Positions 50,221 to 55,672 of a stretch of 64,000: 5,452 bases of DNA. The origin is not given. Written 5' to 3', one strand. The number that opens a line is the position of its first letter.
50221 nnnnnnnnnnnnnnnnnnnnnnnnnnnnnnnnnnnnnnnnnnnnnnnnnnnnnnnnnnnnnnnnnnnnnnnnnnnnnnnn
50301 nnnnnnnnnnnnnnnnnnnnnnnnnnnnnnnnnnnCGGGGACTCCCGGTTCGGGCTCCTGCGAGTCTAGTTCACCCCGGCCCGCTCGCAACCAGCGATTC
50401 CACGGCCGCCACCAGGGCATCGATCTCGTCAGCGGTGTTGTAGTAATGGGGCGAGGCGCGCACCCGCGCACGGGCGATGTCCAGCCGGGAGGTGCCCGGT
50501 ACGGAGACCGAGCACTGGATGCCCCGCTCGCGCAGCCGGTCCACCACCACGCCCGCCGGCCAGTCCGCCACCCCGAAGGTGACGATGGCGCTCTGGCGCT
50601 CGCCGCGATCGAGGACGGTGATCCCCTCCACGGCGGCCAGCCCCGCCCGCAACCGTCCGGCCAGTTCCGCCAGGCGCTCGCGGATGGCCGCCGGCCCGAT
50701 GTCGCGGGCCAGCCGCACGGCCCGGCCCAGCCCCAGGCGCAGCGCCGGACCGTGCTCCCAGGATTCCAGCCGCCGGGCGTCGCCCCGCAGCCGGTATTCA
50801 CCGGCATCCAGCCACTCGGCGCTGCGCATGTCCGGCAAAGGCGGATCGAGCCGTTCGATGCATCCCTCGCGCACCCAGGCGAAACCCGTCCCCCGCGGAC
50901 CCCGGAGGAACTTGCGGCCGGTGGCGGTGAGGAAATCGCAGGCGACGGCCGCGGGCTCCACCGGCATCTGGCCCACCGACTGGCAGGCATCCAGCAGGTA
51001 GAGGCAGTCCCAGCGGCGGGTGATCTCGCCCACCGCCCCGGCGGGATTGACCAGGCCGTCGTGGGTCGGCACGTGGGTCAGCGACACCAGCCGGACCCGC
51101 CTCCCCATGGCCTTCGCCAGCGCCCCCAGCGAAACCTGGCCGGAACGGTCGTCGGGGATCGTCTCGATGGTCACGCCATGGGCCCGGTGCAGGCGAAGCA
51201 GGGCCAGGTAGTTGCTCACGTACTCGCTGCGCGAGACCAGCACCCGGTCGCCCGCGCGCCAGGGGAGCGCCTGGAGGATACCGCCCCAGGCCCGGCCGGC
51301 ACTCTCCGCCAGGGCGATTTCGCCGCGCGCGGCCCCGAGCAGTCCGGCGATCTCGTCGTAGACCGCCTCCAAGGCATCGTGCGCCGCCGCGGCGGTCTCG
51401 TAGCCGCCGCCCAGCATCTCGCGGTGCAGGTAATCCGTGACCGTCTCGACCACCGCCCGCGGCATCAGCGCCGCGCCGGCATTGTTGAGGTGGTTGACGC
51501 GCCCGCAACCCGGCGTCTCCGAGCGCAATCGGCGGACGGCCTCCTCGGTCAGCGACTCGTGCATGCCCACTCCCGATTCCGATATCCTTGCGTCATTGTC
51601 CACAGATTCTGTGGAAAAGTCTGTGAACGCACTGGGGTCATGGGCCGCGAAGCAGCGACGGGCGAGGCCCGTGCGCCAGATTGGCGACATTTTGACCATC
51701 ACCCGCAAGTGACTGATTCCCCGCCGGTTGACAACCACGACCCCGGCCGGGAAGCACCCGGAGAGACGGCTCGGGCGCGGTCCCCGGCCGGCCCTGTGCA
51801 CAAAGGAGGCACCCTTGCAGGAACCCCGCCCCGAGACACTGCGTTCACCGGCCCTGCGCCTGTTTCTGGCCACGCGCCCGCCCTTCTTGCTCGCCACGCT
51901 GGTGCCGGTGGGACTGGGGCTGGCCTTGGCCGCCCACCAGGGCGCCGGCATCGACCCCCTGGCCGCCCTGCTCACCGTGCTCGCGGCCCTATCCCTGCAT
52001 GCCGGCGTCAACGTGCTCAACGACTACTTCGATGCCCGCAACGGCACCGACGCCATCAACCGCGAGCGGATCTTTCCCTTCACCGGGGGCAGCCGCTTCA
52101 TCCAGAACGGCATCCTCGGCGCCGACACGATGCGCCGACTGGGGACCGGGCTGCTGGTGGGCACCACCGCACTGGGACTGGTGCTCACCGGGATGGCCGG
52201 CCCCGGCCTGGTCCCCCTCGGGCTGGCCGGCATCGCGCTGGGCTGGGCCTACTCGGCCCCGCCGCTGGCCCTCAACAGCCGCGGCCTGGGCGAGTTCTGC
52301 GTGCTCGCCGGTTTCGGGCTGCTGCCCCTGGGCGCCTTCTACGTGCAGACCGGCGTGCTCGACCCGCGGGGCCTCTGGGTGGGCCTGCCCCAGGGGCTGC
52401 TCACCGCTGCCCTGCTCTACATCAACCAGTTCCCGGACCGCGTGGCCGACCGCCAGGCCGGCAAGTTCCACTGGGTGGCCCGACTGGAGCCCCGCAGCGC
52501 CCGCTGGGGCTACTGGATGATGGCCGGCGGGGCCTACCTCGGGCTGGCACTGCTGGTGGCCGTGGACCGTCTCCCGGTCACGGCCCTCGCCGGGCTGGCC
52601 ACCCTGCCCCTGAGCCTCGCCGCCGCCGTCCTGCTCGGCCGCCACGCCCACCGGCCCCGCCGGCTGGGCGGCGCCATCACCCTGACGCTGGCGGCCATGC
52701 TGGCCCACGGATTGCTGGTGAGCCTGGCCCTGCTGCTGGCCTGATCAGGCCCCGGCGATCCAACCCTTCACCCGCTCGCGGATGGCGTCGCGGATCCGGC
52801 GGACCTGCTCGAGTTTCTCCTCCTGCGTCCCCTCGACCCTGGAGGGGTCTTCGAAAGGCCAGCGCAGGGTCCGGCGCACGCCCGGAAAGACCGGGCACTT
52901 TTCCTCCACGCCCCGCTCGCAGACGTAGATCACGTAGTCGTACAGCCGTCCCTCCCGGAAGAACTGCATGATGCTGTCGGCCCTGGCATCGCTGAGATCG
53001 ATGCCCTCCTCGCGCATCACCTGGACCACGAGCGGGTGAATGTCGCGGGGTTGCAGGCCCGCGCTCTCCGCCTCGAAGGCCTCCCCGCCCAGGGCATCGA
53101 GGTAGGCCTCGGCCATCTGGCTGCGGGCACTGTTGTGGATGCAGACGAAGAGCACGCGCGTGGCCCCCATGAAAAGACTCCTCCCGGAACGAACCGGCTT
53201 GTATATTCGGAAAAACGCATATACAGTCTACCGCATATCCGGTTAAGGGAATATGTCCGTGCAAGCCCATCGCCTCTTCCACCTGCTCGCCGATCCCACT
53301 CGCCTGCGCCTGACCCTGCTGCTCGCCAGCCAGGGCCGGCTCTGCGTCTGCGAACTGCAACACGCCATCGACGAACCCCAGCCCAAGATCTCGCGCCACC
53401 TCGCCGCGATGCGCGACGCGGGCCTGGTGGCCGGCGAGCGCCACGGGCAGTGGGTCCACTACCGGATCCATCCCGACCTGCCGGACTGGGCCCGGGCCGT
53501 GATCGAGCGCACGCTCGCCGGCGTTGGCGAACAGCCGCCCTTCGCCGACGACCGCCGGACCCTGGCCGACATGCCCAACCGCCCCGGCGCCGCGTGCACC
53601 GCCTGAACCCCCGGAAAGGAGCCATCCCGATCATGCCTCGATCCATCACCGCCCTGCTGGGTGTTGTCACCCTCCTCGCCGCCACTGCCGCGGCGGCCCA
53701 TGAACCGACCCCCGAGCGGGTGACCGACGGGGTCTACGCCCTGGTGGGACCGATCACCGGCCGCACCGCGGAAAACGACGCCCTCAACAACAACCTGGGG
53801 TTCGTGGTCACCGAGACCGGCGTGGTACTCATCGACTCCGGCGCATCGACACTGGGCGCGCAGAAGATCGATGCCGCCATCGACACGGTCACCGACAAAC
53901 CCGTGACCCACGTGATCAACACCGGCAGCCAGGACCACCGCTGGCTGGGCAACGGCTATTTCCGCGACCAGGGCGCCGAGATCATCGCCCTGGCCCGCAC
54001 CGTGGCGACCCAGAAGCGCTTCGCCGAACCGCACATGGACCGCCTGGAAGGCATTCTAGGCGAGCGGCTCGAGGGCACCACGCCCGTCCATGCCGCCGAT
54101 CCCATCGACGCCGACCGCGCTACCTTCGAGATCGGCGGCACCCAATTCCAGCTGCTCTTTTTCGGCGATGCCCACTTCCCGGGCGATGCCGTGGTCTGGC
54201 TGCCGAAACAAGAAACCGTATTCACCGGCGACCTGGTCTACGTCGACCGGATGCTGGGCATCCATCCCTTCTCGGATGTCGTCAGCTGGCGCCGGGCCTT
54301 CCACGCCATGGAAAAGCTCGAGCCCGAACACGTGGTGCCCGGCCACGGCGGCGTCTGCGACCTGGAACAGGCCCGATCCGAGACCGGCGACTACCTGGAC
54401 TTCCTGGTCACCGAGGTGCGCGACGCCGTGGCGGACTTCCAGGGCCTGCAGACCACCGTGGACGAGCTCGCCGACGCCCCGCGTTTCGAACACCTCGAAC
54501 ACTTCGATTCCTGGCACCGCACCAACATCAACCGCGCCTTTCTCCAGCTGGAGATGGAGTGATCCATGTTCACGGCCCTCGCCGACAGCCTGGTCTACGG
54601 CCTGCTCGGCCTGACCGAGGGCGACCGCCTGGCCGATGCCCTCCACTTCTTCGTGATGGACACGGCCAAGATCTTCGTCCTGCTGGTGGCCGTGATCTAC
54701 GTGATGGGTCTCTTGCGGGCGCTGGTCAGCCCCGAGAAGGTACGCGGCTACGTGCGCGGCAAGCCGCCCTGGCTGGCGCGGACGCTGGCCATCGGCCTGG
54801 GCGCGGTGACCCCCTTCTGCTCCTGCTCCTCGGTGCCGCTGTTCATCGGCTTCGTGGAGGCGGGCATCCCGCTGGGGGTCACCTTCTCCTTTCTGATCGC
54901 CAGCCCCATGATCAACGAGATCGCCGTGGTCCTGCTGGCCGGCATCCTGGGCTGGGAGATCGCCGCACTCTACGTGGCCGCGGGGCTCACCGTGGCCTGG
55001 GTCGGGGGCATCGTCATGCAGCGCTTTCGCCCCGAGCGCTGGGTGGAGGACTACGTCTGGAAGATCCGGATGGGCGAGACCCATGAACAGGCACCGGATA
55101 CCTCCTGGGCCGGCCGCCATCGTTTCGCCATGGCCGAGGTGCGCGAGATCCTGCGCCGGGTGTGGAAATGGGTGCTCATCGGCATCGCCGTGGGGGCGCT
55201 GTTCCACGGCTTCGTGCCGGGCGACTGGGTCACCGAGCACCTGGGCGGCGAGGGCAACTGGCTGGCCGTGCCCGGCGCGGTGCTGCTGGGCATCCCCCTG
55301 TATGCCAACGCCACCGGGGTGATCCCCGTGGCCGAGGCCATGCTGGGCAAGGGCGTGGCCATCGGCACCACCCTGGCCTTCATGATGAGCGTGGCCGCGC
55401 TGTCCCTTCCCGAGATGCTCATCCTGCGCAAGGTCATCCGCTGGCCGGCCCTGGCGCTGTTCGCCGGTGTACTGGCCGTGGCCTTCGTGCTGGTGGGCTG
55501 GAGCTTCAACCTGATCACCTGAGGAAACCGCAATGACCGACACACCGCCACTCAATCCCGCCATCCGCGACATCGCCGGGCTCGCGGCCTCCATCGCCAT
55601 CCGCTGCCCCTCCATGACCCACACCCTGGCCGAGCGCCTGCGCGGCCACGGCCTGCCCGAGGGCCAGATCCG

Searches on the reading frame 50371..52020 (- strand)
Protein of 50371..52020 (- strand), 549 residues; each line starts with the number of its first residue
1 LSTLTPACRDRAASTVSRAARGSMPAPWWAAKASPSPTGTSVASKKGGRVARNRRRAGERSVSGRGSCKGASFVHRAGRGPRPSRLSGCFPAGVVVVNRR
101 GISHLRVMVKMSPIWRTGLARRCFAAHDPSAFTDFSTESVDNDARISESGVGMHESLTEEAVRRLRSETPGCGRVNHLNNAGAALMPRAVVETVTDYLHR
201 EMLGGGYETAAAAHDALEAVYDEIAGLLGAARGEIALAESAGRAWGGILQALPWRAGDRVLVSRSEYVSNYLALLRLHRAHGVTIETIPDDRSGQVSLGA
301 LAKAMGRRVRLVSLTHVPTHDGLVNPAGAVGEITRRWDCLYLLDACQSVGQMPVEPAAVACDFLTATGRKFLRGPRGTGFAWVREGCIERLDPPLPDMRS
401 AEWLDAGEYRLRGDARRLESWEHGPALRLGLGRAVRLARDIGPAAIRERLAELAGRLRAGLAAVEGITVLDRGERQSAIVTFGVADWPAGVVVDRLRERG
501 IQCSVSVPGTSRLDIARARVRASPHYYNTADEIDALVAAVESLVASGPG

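Call 55: search_protein_families(library=pfam, proteins=[window:50371-52020:-])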
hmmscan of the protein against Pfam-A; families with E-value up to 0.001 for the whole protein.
window:50371-52020:- (549 aa): 1 family
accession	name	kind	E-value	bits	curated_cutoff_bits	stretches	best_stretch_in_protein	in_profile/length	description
PF00266.25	Aminotran_5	-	4.6e-48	164.5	21.5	1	178-536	3-371/371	Aminotransferase class-V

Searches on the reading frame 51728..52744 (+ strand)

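Call 76: search_protein_families(library=pfam, proteins=[window:51728-52744:+])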
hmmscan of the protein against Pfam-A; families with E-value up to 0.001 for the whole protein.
window:51728-52744:+ (338 aa): 1 family
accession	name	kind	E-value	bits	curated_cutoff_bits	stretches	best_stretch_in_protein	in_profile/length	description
PF01040.23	UbiA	-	2.2e-29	103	34.2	1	58-310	2-240/250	UbiA prenyltransferase family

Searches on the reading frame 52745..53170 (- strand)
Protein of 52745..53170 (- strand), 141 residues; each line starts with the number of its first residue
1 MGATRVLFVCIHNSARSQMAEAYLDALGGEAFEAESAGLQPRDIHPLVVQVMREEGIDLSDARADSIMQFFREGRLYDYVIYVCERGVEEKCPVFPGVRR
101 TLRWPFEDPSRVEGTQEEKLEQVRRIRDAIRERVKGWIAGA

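Call 76: search_protein_families(library=pfam, proteins=[window:52745-53170:-])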
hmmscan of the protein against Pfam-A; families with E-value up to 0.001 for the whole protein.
window:52745-53170:- (141 aa): 1 family
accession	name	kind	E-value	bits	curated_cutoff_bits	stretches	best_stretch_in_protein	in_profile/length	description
PF01451.26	LMWPc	-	6.3e-18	65.8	23.2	1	6-137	1-143/144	Low molecular weight phosphotyrosine protein phosphatase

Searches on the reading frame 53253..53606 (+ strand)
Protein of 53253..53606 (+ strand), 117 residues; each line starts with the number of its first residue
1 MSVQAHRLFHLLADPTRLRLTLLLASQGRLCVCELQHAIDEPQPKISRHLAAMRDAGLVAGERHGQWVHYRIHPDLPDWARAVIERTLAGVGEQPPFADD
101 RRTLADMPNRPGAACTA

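Call 76: search_protein_families(library=pfam, proteins=[window:53253-53606:+])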
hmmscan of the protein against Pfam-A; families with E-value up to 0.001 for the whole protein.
window:53253-53606:+ (117 aa): 2 families
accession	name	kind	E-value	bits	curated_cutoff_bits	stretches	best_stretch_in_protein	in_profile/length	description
PF01022.26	HTH_5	-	2.7e-13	50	22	1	14-59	1-45/47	Bacterial regulatory protein, arsR family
PF12840.13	HTH_20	-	1.5e-08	34.9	27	1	12-60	1-49/51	Helix-turn-helix domain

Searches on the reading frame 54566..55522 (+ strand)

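Call 76: search_protein_families(library=pfam, proteins=[window:54566-55522:+])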
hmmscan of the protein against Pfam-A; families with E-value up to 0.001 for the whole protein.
window:54566-55522:+ (318 aa): 1 family
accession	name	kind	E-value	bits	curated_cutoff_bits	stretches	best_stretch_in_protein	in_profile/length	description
PF03773.19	ArsP_1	-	1.8e-69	234.6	32.3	1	22-314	2-292/294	Predicted permease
